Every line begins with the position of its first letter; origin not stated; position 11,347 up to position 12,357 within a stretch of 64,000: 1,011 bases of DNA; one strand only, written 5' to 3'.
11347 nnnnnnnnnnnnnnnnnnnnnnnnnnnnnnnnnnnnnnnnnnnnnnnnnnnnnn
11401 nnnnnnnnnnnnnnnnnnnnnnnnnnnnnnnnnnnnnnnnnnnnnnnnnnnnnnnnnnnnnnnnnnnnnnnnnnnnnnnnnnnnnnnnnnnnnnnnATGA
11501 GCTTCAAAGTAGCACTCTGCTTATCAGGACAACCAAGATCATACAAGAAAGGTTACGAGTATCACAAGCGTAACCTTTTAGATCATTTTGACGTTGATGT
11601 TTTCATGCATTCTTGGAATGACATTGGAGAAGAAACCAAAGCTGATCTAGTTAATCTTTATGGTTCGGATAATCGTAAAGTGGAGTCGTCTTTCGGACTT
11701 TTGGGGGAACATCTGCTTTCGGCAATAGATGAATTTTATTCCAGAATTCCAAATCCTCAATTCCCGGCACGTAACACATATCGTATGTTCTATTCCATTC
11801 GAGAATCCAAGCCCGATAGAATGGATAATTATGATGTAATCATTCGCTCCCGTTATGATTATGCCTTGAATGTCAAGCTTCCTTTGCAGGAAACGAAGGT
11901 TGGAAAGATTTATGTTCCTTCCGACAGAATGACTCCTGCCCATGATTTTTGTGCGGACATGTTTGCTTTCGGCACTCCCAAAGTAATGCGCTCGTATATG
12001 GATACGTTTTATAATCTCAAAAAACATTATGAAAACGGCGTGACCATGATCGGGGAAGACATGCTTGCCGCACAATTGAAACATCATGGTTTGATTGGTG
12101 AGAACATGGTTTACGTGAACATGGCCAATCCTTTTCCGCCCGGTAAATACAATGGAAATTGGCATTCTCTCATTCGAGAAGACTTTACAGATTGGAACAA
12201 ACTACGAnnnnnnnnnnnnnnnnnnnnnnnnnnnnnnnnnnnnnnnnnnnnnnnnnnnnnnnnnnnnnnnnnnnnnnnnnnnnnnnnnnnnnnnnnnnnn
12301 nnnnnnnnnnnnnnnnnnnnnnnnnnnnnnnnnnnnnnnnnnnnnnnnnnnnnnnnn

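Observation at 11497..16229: Three-member paralogous family of unknown function inside the glycan island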

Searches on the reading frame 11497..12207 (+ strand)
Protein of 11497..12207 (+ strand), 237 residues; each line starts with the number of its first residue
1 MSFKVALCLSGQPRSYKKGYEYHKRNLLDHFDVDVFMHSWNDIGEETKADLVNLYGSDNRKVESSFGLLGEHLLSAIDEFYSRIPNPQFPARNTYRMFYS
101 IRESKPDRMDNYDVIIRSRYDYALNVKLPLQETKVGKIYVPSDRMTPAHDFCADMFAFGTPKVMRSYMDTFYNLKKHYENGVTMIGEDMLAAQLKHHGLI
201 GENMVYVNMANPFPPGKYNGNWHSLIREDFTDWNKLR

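Call 7: search_protein_families(library=pfam, proteins=[window:11497-12207:+], max_evalue=10)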
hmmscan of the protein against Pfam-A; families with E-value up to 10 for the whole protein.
window:11497-12207:+ (237 aa): 1 family
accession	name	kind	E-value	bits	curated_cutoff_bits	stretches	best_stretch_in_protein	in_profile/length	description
PF25072.1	DUF7796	-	0.023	14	27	2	4-42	5-44/346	Domain of unknown function (DUF7796)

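Call 8: search_protein_families(library=phrogs, proteins=[window:11497-12207:+], max_evalue=1)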
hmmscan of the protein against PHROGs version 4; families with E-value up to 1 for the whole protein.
window:11497-12207:+ (237 aa): 2 families
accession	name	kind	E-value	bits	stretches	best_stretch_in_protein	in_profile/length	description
phrog_13607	-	unknown function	1.2e-21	78.8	2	4-48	2-47/239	-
phrog_23645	-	unknown function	0.00047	21.2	1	129-154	28-53/56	-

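Call 9: search_protein_families(library=ncbifam, proteins=[window:11497-12207:+], max_evalue=1)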
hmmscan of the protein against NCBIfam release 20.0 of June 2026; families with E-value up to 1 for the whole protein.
window:11497-12207:+ (237 aa): 1 family
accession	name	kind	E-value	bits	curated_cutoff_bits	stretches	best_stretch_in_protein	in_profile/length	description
NF011031.0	PRK14461.1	equivalog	0.22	10.5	601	1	74-124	15-65/372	ribosomal RNA large subunit methyltransferase N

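Call 15: find_homologous_proteins(query=window:11497-12207:+)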
Query window:11497-12207:+ (237 aa): 480 proteins with E <= 0.001 among 534 candidates; the best 120 are listed.
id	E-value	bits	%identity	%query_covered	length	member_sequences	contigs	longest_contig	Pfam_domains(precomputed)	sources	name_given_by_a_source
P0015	1.9e-162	557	100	100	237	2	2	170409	-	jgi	-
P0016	1.4e-125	436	79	100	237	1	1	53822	-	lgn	-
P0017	5.6e-102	359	68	99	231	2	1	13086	-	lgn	-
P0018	3.9e-96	340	63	99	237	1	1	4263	-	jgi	jgi:hypothetical protein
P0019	4.3e-96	339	64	100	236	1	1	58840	-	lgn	-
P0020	4.1e-93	330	58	99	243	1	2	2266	-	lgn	-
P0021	4.7e-93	330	61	99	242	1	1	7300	-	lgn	-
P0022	5.0e-89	316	60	99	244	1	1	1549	-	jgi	-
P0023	1.8e-87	311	60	99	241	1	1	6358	-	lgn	-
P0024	1.4e-86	308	60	99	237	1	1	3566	-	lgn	-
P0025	3.0e-86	307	60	99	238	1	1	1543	-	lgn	-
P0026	4.8e-85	303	58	100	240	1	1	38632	-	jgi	jgi:hypothetical protein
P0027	5.7e-85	303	56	99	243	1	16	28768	-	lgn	-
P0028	8.2e-84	299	58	100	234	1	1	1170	-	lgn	-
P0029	9.7e-84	299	58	100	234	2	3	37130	-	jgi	-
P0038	4.0e-70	254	51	98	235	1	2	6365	PF25072.2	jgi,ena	-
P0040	1.2e-68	250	49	98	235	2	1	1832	PF25072.2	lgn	-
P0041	5.6e-67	244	50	98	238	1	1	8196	PF25072.2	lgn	-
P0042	9.5e-67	243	50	98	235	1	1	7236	PF25072.2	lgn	-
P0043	3.3e-66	242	48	98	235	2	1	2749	PF25072.2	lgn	-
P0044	4.8e-66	241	50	98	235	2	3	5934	PF25072.2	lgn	-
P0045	9.6e-66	240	50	98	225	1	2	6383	PF25072.2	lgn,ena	-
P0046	1.7e-65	239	48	98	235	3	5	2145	PF25072.2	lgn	-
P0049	7.4e-65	237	49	98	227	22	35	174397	-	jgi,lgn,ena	jgi:hypothetical protein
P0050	1.6e-64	236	51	98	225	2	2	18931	PF25072.2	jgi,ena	jgi:hypothetical protein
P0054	6.2e-64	234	49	98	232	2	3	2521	PF25072.2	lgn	-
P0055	8.3e-64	234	49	98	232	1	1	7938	PF25072.2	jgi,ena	jgi:hypothetical protein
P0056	1.2e-63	233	49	98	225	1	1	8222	PF25072.2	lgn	-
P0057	1.7e-63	233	51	98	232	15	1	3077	PF25072.2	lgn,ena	-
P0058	1.7e-63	233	48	98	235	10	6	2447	PF25072.2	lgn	-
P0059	2.0e-63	232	49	98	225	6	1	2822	PF25072.2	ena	-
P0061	2.3e-63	232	49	98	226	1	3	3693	PF25072.2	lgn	-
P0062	2.3e-63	232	50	98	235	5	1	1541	PF25072.2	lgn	-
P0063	2.5e-63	232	49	98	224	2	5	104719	PF25072.2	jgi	jgi:hypothetical protein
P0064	2.5e-63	232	50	98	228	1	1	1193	PF25072.2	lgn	-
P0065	2.8e-63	232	49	97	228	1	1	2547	PF25072.2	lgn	-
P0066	3.9e-63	232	47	98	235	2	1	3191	PF25072.2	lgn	-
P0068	4.2e-63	231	50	98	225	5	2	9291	PF25072.2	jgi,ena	jgi:hypothetical protein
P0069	4.3e-63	231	50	98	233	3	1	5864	PF25072.2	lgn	-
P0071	8.5e-63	230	50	98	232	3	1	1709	PF25072.2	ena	-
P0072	1.4e-62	230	48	98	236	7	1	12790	PF25072.2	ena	-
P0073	1.4e-62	230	48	98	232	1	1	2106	PF25072.2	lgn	-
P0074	1.5e-62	230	46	98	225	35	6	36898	PF25072.2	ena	-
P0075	1.6e-62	230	48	98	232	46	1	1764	PF25072.2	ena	-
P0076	1.9e-62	229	47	98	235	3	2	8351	PF25072.2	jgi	jgi:hypothetical protein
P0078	2.1e-62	229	50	98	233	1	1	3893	PF25072.2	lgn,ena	-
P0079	2.2e-62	229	48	98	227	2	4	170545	PF25072.2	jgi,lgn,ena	jgi:hypothetical protein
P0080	2.2e-62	229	50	98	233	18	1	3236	PF25072.2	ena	-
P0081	2.7e-62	229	48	98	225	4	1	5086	PF25072.2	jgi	-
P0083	3.6e-62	228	49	98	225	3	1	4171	PF25072.2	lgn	-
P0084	3.8e-62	228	49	98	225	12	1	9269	PF25072.2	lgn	-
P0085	3.9e-62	228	49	98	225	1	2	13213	PF25072.2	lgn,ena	-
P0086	4.0e-62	228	49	97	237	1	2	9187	PF25072.2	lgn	-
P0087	4.1e-62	228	49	98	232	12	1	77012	PF25072.2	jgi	jgi:hypothetical protein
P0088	4.7e-62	228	50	97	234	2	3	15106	PF25072.2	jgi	jgi:hypothetical protein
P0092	9.3e-62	227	48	98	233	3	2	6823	PF25072.2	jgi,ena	jgi:hypothetical protein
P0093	1.2e-61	227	49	98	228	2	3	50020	PF25072.2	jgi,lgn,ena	jgi:hypothetical protein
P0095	1.4e-61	226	49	98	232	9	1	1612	PF25072.2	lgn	-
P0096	1.4e-61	226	49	98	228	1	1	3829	PF25072.2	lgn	-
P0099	1.9e-61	226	48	98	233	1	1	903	PF25072.2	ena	-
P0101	2.2e-61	226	49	98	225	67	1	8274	PF25072.2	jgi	-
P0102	2.3e-61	226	48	98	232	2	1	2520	PF25072.2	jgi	-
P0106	3.8e-61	225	49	98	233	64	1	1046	PF25072.2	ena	-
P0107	4.2e-61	225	48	97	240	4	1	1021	PF25072.2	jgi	jgi:hypothetical protein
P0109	4.5e-61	225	50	98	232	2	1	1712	PF25072.2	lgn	-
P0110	4.6e-61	225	48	98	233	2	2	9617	PF25072.2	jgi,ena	jgi:hypothetical protein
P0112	6.8e-61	224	48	98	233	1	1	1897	PF25072.2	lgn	-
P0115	8.8e-61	224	46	98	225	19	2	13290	PF25072.2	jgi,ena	jgi:hypothetical protein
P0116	9.3e-61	224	48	98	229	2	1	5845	PF25072.2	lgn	-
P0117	9.5e-61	224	48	98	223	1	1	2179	PF25072.2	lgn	-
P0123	1.6e-60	223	47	98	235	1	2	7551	PF25072.2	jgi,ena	jgi:hypothetical protein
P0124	1.6e-60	223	48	98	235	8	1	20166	PF25072.2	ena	-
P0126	1.9e-60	223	46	97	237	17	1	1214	PF25072.2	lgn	-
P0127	2.2e-60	223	48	98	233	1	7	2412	PF25072.2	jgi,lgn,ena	jgi:hypothetical protein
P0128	2.3e-60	222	49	98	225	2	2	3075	PF25072.2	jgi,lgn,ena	-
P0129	2.4e-60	222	47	98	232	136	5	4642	PF25072.2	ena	-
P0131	2.5e-60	222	49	97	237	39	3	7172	PF25072.2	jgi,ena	-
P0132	2.9e-60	222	45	98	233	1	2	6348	PF25072.2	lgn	-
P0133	3.4e-60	222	48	99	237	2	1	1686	PF25072.2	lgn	-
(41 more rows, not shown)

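Call 22: search_solved_structures(query=A2, max_evalue=10, show_alignments=2)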
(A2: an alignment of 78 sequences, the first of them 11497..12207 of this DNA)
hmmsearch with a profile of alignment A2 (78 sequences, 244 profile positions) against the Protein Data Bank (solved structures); distinct sequences matched with E-value up to 10: 2.
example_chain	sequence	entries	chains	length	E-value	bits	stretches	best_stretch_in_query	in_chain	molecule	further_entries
3gs9_A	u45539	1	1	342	0.42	13.5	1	21-103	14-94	Protein gp18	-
8adl_C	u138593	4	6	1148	0.84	12.5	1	6-71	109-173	Maintenance of telomere capping protein 5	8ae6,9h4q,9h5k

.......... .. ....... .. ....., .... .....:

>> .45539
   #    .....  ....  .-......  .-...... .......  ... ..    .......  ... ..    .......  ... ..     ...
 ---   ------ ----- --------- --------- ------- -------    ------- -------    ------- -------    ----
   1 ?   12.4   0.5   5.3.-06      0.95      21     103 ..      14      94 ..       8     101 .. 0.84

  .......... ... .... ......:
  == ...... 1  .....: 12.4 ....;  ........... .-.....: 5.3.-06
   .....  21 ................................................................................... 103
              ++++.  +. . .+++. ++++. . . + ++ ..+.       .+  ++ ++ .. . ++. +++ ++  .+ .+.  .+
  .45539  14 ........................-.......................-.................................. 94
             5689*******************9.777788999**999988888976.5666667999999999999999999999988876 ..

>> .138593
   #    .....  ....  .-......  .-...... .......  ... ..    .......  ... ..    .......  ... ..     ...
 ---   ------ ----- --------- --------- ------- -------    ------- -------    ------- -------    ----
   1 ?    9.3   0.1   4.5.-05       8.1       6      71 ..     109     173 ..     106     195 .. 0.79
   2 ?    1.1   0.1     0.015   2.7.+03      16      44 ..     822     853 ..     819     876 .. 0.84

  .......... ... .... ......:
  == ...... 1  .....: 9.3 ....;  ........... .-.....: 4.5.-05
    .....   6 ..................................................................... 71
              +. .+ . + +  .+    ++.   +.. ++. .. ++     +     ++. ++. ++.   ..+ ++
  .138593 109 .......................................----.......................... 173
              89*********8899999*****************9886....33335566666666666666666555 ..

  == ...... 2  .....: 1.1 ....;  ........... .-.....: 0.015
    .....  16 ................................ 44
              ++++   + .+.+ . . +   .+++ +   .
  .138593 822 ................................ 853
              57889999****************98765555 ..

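Call 27: search_dna_similar(query=window:11497-12207:+, collection=phages, mode=protein, max_rows=30, rows=spread)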
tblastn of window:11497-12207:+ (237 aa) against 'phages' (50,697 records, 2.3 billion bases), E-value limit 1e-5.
Records with a match: 2; places in all: 4; records where one place covers at least 80% of the query: 2.
Best place of each record, by identity: <60% 2.
By first word of the organism name: Synechococcus 2.
By host as written in the record: Synechoccus sp. 2.
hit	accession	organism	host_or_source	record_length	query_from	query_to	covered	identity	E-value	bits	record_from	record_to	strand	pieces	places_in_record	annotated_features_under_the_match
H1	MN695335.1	Synechococcus phage B23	Synechoccus sp.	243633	2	205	86%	23.4%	7e-6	52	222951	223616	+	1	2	hypothetical protein (x2)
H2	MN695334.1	Synechococcus phage B3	Synechoccus sp.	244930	2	205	86%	23.4%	7e-6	52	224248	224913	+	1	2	hypothetical protein (x2)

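Call 28: predict_structure(alignment_id=A2)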
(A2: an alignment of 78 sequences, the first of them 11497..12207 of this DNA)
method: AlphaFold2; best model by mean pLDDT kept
length: 237 residues; sequences in the alignment: 78
mean_pLDDT: 95.2   pTM: 0.92
mean pLDDT of the five models: 95.2, 94.4, 93.3, 93.3, 91.6
residues with pLDDT >= 90: 212; 70-90: 23; 50-70: 2; < 50: 0
segments of 3 or more residues with pLDDT < 50: none
pLDDT, mean of each block of 10 residues (from residue 1): 95 96 98 98 96 96 95 97 96 98 98 98 97 98 91 94 98 98 97 98 97 87 87 77
secondary structure, 60 per line:
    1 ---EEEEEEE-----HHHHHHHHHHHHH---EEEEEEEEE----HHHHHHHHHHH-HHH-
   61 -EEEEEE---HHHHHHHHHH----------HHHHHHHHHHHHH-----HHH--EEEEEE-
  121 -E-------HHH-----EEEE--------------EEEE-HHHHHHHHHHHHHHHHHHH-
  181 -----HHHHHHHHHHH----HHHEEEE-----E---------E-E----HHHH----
elements in order: E4-10 H16-28 E32-40 H45-55 E62-67 H71-80 H91-103 E114-119 E138-141 E156-159 H161-179 H186-196 E204-207 H230-233

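Call 30: search_protein_representatives(alignment_id=A2)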
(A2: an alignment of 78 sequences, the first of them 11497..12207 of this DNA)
Query: 78 sequences, 244 profile positions. Proteins with E-value up to 0.001 (for the whole library): 11254; up to 1e-10: 5342; up to 1e-30: 369. The best 150 are listed.
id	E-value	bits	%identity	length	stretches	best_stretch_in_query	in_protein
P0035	2.8e-75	269.6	-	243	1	1-244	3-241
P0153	7.9e-72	258.3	-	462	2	1-228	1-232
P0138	2.6e-67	243.5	-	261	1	2-231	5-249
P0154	3.7e-65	236.4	-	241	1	1-233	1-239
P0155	5.4e-65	235.9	-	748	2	1-209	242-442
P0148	6.5e-65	235.6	-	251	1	1-232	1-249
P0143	3.7e-64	233.2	-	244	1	1-233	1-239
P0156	6.7e-64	232.3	-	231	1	1-242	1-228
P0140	1.2e-63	231.5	-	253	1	3-233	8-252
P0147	2.2e-62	227.3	-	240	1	1-233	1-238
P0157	4.6e-60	219.8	-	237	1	1-242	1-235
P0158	8.3e-59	215.6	-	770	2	2-208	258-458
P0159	9.9e-59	215.4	-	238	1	1-234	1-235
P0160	1.3e-57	211.8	-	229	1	1-243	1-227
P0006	2.4e-57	210.8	-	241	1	1-239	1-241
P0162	3.6e-55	203.7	-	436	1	1-230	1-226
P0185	1.9e-48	181.7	-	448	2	2-201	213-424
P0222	1.6e-39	152.5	-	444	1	1-208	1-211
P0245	2.0e-37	145.6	-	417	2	1-225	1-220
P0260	1.0e-36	143.3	-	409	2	2-218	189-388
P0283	7.3e-36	140.5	-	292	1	2-219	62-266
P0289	1.8e-35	139.2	-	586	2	1-190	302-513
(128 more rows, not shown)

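Call 31: search_protein_families(library=pfam, proteins=[P0153, P0155, P0158, P0162, P0185, P0222, P0245, P0260, P0289, P0283], max_evalue=0.01)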
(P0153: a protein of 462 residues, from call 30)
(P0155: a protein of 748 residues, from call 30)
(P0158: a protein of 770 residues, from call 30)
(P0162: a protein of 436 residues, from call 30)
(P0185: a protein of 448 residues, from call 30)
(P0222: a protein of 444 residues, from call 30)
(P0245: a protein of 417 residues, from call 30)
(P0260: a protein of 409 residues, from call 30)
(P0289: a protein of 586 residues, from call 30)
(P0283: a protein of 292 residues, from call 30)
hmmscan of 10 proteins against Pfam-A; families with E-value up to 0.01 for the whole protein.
P0153 (462 aa): 1 family
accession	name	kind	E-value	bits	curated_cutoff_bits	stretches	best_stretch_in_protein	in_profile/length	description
PF25072.1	DUF7796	-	1.3e-08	34.6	27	1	2-147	5-133/346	Domain of unknown function (DUF7796)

P0155 (748 aa): 10 families
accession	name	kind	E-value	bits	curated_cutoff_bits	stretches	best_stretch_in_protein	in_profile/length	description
PF25072.1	DUF7796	-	9.7e-36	123.8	27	3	243-459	5-221/346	Domain of unknown function (DUF7796)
PF13649.12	Methyltransf_25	-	7.3e-13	49.5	27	1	31-115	1-92/97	Methyltransferase domain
PF08241.18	Methyltransf_11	-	6.6e-11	43.1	21.2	1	32-115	1-86/95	Methyltransferase domain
PF13489.12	Methyltransf_23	-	1.6e-10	41.4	27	1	11-170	6-160/164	Methyltransferase domain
PF13847.12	Methyltransf_31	-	4.5e-09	36.6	27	1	28-140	4-128/145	Methyltransferase domain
PF08242.18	Methyltransf_12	-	2.1e-07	32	30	1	32-114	1-90/98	Methyltransferase domain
PF08003.17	Methyltransf_9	-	0.00069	19.1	23.8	1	26-136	114-232/315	Protein of unknown function (DUF1698)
PF05175.20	MTS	-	0.0017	18.5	23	1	18-70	24-76/170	Methyltransferase small domain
PF07021.18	MetW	-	0.0036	17.4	21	1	28-120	14-106/193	Methionine biosynthesis protein MetW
PF03848.20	TehB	-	0.0062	16.4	20.4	0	29-79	32-87/193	Tellurite resistance protein TehB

P0158 (770 aa): 6 families
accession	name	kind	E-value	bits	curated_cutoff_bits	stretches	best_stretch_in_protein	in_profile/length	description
PF25072.1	DUF7796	-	1.6e-28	100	27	2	255-467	2-211/346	Domain of unknown function (DUF7796)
PF08241.18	Methyltransf_11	-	4.7e-10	40.4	21.2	1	33-113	2-84/95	Methyltransferase domain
PF13649.12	Methyltransf_25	-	2.9e-09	37.9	27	1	33-114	3-91/97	Methyltransferase domain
PF13489.12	Methyltransf_23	-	3.1e-08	34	27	1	11-170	6-160/164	Methyltransferase domain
PF13847.12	Methyltransf_31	-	3.1e-08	33.9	27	1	30-117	6-102/145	Methyltransferase domain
PF08242.18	Methyltransf_12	-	0.00014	22.9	30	1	33-115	2-91/98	Methyltransferase domain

P0162 (436 aa): 2 families
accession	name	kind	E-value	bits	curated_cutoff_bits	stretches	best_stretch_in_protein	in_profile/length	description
PF05050.19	Methyltransf_21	-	1.1e-11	45.7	22.7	1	239-415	1-172/173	Methyltransferase FkbM domain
PF09867.14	TagF_N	-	0.0042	17.5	27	1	290-335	13-58/135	TagF N-terminal domain, Type VI secretion system-associated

P0185 (448 aa): 0 families

P0222 (444 aa): 1 family
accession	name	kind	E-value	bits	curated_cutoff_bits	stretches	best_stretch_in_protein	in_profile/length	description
PF05050.19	Methyltransf_21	-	8.5e-10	39.4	22.7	1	243-420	1-171/173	Methyltransferase FkbM domain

P0245 (417 aa): 1 family
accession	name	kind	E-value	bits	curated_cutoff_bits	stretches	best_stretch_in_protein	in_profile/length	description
PF25072.1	DUF7796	-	4.4e-06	26.3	27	0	331-369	90-129/346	Domain of unknown function (DUF7796)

P0260 (409 aa): 2 families
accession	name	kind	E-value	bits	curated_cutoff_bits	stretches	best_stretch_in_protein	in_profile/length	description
PF25072.1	DUF7796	-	1.4e-13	50.9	27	1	187-386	3-210/346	Domain of unknown function (DUF7796)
PF13489.12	Methyltransf_23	-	0.0035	17.5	27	1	13-100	8-93/164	Methyltransferase domain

P0289 (586 aa): 1 family
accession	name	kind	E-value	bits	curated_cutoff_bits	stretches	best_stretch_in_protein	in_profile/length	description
PF25072.1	DUF7796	-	2e-05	24.1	27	0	2-143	5-137/346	Domain of unknown function (DUF7796)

P0283 (292 aa): 2 families
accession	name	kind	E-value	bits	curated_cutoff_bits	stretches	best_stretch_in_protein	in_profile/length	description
PF25072.1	DUF7796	-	2.9e-20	72.9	27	1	59-262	2-204/346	Domain of unknown function (DUF7796)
PF12422.13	Condensin2nSMC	-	0.0092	16.5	27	1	68-165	30-111/149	Condensin II non structural maintenance of chromosomes subunit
